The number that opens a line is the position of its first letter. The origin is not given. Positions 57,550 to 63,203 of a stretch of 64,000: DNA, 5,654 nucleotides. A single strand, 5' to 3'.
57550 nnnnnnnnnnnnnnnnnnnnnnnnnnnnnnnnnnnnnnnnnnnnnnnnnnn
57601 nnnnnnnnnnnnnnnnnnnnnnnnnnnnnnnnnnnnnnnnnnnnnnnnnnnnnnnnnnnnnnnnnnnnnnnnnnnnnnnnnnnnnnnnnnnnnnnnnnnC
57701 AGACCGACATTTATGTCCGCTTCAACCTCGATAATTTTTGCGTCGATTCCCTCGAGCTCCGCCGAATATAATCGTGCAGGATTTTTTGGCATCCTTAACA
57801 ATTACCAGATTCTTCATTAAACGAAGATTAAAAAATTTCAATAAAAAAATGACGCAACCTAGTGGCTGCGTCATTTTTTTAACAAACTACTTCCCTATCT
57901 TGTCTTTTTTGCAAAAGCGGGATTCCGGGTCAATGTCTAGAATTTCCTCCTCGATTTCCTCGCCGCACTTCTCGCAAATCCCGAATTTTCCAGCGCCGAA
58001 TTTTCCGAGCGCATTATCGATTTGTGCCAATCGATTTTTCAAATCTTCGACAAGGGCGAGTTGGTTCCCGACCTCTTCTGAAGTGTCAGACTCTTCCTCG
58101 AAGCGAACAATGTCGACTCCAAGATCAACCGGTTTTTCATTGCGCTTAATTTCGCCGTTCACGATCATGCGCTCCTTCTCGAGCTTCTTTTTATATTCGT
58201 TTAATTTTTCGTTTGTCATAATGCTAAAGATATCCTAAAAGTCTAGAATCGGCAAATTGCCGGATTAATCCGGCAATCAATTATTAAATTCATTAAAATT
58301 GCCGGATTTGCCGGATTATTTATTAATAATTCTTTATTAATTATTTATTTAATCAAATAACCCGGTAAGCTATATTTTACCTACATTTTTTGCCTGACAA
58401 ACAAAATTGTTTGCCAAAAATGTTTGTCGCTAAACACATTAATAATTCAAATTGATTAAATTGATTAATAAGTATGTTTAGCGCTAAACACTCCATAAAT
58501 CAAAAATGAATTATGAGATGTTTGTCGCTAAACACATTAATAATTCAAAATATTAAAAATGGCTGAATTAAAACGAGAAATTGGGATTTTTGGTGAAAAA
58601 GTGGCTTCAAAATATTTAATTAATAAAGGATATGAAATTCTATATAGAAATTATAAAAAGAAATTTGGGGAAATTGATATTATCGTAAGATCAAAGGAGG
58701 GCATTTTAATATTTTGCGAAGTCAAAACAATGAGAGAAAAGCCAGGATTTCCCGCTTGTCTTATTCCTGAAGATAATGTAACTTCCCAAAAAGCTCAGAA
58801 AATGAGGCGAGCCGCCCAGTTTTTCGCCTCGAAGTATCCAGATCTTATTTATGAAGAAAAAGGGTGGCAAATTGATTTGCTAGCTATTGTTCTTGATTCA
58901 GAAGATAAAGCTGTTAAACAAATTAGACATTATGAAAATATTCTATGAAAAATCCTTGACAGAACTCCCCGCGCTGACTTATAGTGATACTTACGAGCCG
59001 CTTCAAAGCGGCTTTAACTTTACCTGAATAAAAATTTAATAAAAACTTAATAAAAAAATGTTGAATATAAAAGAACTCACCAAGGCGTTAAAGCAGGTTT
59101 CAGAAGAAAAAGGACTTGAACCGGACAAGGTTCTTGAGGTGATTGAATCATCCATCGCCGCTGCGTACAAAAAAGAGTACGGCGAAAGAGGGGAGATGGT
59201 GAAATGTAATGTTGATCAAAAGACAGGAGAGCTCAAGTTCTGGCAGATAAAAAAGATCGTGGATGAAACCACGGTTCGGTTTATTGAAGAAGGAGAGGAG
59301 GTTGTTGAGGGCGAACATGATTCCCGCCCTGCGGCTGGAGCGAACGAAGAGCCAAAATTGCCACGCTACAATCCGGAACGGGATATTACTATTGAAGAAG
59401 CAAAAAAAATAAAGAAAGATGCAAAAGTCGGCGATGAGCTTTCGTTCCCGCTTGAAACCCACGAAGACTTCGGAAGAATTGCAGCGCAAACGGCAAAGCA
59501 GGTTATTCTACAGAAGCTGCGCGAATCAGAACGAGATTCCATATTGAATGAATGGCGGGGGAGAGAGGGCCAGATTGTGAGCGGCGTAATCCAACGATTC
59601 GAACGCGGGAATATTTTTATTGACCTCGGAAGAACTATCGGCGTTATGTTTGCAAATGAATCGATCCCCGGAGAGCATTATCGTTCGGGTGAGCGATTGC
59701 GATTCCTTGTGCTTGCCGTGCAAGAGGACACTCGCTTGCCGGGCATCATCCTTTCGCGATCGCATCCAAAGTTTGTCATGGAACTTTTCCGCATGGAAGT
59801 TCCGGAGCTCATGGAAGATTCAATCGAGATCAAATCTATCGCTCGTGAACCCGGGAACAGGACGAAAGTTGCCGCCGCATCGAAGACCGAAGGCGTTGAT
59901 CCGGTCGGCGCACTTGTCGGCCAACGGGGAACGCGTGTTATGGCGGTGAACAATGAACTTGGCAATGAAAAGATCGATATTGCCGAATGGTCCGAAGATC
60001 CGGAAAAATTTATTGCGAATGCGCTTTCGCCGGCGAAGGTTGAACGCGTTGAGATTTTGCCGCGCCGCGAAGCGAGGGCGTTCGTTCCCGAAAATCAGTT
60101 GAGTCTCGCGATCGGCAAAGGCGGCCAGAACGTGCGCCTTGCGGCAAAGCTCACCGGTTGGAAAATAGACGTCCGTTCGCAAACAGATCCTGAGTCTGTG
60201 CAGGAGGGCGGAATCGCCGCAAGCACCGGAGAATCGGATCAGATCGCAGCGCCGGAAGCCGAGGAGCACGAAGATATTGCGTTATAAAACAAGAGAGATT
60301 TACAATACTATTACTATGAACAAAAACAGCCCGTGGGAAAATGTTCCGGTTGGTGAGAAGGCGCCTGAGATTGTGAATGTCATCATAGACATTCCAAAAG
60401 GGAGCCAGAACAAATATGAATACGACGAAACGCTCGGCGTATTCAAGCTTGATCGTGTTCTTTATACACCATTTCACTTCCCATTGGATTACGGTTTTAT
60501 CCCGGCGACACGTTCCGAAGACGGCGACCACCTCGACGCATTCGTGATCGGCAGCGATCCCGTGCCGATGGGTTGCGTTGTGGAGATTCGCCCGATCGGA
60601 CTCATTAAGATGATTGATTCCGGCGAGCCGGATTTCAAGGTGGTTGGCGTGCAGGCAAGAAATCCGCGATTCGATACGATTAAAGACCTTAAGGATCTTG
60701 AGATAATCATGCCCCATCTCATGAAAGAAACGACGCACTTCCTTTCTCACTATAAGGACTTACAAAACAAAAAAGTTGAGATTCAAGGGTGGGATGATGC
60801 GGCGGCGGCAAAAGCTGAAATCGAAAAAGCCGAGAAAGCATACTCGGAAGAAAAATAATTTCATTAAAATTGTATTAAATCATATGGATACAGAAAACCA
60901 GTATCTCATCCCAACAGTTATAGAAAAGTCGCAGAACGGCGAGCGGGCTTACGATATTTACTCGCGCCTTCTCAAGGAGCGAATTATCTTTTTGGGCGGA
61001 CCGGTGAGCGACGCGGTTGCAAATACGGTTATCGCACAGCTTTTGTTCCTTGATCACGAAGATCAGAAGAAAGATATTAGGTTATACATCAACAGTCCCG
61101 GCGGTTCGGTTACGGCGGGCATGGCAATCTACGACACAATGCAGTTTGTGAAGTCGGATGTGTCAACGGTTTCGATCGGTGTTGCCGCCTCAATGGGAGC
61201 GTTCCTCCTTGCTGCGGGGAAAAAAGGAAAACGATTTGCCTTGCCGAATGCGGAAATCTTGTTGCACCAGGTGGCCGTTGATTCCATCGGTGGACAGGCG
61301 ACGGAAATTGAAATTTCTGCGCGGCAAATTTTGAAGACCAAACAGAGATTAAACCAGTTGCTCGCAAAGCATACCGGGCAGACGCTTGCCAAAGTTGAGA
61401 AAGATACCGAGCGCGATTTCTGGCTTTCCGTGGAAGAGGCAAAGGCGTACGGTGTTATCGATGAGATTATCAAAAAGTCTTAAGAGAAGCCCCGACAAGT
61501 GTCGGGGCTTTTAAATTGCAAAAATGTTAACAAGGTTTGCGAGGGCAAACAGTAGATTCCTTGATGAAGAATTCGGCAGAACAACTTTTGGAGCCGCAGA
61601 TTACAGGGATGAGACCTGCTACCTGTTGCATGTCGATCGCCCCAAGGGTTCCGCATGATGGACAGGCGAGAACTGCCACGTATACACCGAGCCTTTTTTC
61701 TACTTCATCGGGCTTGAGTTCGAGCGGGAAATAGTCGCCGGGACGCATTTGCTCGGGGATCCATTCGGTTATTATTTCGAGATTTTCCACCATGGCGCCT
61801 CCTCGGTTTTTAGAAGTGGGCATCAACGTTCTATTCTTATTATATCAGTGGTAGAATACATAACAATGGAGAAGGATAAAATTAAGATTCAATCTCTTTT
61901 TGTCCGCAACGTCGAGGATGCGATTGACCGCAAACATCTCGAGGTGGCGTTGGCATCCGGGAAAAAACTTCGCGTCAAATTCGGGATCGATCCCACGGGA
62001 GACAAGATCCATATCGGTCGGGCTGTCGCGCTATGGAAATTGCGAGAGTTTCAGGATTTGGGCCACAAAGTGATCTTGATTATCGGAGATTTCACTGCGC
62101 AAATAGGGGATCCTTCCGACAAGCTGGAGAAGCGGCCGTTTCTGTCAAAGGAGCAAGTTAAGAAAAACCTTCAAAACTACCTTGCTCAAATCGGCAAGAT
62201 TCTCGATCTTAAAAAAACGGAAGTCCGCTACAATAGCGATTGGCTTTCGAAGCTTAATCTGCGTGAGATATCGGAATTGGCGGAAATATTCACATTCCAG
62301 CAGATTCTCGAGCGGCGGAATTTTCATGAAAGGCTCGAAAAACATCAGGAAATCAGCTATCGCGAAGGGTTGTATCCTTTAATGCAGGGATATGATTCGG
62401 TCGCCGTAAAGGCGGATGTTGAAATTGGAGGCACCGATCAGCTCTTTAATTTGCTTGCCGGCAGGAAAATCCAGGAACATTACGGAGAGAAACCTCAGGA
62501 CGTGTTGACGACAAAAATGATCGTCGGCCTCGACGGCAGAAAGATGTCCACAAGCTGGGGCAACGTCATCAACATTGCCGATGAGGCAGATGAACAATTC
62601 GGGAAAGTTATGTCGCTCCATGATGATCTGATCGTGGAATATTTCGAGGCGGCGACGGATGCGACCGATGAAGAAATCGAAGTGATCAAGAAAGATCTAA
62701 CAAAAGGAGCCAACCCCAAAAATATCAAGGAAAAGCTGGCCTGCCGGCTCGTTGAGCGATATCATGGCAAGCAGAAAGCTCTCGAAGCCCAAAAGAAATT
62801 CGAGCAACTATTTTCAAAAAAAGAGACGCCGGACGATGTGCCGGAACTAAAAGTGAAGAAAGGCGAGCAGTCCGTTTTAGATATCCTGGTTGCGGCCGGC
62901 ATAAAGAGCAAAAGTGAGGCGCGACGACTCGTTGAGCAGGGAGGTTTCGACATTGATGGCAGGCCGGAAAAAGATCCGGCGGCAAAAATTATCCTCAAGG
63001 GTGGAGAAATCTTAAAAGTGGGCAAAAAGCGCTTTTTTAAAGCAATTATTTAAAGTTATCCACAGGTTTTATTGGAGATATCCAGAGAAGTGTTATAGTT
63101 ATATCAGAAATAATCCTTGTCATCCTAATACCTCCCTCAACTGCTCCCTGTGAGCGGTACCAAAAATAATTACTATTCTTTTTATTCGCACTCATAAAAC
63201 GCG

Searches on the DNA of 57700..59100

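Call 94: search_rna_families(source=window, start=57700, end=59100, threshold=evalue, max_evalue=1)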
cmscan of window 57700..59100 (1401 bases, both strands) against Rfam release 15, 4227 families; matches with E-value up to 1: 8.
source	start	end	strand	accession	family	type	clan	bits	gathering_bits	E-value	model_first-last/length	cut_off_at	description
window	57833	57904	-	RF02362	Yfr10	Gene; sRNA;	-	28.6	43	0.083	1-78/78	no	Cyanobacterial functional RNA 10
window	57825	57893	-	RF00834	mir-268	Gene; miRNA;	-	23.6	47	0.16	1-89/89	no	mir-268 microRNA precursor family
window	58245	58369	-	RF04318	idnO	Cis-reg;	-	23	100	0.69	1-206/206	no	idnO ncRNA motif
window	58843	58927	+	RF00135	snoZ223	Gene; snRNA; snoRNA; CD-box;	CL00051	21.7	45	0.38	1-94/94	no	Small nucleolar RNA Z223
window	57809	57878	+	RF02057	STnc40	Gene; sRNA;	-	21.5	45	0.76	1-70/70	no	Salmonella enterica sRNA STnc40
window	58465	58544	-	RF04145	MIR8706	Gene; miRNA;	-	20.6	95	0.63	1-101/101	no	MIR8706 microRNA precursor family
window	57827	58014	-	RF00459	MPMV_package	Cis-reg;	-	16.3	54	0.62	1-279/279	no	Mason-Pfizer monkey virus packaging signal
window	58437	58534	+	RF01494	rliD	Gene; antisense;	-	14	50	0.41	1-327/327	no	Listeria sRNA rliD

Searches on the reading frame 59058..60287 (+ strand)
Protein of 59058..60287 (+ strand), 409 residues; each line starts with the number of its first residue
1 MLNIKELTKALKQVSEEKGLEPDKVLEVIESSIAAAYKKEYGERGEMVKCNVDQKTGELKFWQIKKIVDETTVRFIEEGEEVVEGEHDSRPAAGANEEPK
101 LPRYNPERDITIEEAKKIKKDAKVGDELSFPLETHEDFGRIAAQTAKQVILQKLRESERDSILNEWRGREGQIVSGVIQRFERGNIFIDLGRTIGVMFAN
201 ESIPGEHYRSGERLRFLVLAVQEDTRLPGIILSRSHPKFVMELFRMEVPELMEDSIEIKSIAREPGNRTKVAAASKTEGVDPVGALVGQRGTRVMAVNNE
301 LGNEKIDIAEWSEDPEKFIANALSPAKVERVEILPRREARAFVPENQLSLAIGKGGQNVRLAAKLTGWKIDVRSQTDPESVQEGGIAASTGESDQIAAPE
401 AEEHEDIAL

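Call 18: search_protein_families(library=pfam, proteins=[window:59058-60287:+], max_evalue=0.00001)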
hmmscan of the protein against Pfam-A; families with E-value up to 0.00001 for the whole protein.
window:59058-60287:+ (409 aa): 2 families
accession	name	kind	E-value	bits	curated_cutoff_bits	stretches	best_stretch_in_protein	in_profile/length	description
PF08529.16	NusA_N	-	2.6e-34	118.4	23.8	1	6-160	1-119/119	NusA N-terminal domain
PF13184.12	KH_5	-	1.9e-27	95.6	27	1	265-333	1-69/69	NusA-like KH domain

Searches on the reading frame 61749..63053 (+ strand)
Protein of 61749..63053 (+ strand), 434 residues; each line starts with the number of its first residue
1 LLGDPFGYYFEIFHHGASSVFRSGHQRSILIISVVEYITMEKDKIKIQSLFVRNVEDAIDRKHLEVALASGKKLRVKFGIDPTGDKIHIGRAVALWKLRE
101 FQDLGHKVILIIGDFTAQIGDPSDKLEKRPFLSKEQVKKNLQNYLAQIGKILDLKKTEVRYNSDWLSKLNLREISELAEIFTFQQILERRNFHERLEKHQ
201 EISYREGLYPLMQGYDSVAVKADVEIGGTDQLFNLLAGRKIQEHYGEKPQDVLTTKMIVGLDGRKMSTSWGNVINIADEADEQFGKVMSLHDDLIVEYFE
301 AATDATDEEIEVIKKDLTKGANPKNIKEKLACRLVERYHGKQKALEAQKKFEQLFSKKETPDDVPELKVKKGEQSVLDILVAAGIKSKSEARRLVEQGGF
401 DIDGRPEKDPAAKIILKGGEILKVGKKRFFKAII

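Call 18: search_protein_families(library=pfam, proteins=[window:61749-63053:+], max_evalue=0.00001)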
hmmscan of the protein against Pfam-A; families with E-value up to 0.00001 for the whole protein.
window:61749-63053:+ (434 aa): 2 families
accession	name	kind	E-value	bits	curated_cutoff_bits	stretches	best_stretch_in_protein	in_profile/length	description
PF00579.31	tRNA-synt_1b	-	1.3e-69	235.2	21.1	1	72-356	4-292/292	tRNA synthetases class I (W and Y)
PF22421.1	SYY_C-terminal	-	2.2e-07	31.1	27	1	360-414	5-60/83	Tyrosine--tRNA ligase SYY-like C-terminal domain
